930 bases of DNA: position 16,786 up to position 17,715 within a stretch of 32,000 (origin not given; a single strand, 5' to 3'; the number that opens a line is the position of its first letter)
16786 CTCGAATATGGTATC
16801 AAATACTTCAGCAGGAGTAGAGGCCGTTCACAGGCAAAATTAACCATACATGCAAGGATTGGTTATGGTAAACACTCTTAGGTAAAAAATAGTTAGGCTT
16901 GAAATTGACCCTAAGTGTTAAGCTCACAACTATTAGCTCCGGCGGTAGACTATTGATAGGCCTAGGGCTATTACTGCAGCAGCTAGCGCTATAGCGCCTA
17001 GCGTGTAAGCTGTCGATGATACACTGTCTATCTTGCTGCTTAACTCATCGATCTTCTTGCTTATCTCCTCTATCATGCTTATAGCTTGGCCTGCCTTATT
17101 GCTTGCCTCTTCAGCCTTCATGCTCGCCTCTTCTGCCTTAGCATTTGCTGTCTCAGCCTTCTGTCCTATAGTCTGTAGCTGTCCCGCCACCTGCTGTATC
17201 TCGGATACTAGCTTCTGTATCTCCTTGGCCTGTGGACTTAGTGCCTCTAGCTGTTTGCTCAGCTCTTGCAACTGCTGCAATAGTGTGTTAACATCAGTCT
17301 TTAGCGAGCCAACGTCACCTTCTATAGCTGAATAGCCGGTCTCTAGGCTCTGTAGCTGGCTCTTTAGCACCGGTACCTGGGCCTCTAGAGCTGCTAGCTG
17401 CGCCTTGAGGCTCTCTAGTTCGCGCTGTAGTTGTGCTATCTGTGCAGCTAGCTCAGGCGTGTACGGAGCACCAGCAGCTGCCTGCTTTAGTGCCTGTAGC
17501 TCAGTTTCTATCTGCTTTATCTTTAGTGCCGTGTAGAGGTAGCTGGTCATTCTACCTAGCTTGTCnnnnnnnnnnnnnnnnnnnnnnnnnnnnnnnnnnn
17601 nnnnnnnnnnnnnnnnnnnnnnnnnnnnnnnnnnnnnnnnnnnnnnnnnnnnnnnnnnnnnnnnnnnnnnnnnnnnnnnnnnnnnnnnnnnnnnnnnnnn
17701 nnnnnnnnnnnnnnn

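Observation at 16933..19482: Octahaem cytochrome mounted on a ~170-residue coiled-coil stalk with a C-terminal membrane anchor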

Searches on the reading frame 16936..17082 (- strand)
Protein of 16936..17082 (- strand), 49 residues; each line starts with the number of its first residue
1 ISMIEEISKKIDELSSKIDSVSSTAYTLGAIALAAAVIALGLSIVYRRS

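Call 72: search_protein_families(library=ncbifam, proteins=[window:16936-17082:-], max_evalue=10)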
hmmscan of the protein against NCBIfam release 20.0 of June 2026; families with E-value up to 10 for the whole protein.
seq(49 aa): 4 families
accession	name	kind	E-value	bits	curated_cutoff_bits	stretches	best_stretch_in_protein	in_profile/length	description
NF040614.1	F420_dehyd_FpoK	exception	0.028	14.9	145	1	13-45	46-78/98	F420H2 dehydrogenase subunit FpoK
NF058571.1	GVDTG_CTERM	domain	0.042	14.1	29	1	20-48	17-43/44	GVDTG sorting domain-containing protein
TIGR01149.1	mtrG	equivalog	0.12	12.3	50.65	1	4-25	14-35/70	tetrahydromethanopterin S-methyltransferase subunit MtrG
NF040788.1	S-lay_SlaB_Mtsph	equivalog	0.14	11.1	700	1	4-45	366-406/416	S-layer protein SlaB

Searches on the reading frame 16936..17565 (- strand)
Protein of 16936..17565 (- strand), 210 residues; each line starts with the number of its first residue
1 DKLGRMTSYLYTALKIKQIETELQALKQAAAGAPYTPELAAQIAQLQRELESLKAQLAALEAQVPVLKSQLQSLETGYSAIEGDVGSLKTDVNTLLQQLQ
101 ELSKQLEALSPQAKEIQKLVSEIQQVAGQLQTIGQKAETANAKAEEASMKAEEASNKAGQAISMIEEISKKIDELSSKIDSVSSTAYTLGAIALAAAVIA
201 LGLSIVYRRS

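Call 38: search_solved_structures(query=window:16936-17565:-, max_evalue=1, show_alignments=2)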
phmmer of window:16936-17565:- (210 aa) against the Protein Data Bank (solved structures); distinct sequences matched with E-value up to 1: 48.
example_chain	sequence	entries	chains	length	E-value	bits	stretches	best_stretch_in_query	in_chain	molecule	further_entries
6gaj_A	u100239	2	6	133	4e-05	27.2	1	4-99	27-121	Outer capsid protein sigma-1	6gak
6gao_A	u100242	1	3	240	0.0017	21.9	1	15-127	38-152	Outer capsid protein sigma-1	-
8qox_B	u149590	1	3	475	0.0021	21.6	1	29-122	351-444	Conserved membrane protein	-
5j5k_A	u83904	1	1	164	0.0029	21.2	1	80-132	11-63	Uncharacterized protein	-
5j5l_A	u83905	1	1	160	0.003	21.1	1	81-132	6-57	Uncharacterized protein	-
9atb_A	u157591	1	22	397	0.0083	19.7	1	70-171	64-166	Flagellin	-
4rsj_A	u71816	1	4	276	0.013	19.1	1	16-77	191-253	Chromosome partition protein Smc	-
2ch7_B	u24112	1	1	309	0.014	19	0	116-189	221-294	METHYL-ACCEPTING CHEMOTAXIS PROTEIN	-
5xg2_A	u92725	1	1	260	0.014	19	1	39-149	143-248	Chromosome partition protein Smc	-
9tlt_A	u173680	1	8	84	0.017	18.7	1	39-76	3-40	Sc-apCC-2-KLHL20-4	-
3ja6_H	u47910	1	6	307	0.017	18.7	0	102-181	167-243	Methyl-accepting chemotaxis protein 2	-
2ch7_A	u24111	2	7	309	0.019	18.5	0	102-182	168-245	METHYL-ACCEPTING CHEMOTAXIS PROTEIN | Methyl-accepting chemotaxis protein 2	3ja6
4lin_A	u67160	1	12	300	0.026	18.1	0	56-103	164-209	Tail needle protein gp26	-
7aih_BG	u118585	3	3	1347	0.028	18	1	27-160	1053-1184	mL100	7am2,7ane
8ek4_A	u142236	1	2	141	0.044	17.3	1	42-137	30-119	Ice-binding protein TIP-99a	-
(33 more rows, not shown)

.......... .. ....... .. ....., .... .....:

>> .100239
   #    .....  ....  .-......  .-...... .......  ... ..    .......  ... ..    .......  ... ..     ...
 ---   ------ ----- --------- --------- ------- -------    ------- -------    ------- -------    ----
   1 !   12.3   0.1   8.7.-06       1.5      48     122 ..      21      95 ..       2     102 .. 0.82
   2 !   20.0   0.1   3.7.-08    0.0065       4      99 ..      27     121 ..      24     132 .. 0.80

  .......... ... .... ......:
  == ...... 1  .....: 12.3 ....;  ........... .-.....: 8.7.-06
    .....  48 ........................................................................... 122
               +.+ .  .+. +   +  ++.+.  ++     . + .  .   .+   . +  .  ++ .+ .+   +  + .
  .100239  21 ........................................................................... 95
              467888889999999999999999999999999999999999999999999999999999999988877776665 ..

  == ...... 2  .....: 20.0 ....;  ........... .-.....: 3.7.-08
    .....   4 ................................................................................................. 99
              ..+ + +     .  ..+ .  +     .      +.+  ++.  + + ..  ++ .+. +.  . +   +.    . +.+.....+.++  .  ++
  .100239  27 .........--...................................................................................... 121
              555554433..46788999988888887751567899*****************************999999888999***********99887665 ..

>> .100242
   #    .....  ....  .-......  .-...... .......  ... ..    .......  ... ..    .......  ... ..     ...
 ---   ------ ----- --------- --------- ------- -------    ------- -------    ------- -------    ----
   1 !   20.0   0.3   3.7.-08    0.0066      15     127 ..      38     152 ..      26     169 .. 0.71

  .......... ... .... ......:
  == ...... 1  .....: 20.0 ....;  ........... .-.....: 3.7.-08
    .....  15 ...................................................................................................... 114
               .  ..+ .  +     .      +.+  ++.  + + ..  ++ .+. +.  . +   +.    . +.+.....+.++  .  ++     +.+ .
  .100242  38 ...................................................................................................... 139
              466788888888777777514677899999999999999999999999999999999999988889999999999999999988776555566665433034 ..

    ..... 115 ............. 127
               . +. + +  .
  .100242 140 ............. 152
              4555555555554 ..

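Call 43: find_homologous_proteins(query=window:16936-17457:-, max_evalue=0.001)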
Query window:16936-17457:-: 1565 candidates shared short words with the query, none scored E <= 0.001.

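Call 83: search_protein_representatives(protein=window:16936-17457:-)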
Query: 174 residues. Proteins with E-value up to 0.001 (for the whole library): 316; up to 1e-10: 10; up to 1e-30: 0. The best 150 are listed.
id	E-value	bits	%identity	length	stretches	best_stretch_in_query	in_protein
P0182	2.6e-16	76.5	29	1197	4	4-92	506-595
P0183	4.9e-16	75.6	23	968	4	4-152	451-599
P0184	1.2e-14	71.2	31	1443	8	4-65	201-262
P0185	6.0e-14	68.8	19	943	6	5-118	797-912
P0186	8.9e-14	68.3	23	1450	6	26-153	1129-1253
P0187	1.7e-13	67.4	24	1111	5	6-159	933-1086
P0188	2.0e-13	67.2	31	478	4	10-83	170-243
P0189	2.3e-13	67.0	30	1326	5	3-95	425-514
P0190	3.2e-12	63.2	22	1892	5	6-66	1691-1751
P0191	1.8e-11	60.8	29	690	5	4-77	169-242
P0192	1.1e-10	58.2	24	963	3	3-74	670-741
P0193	3.1e-10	56.8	20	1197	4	6-96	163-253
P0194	3.2e-10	56.8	23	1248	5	9-109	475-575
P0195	4.0e-10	56.5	26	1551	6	26-108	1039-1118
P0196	8.7e-10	55.4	35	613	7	3-64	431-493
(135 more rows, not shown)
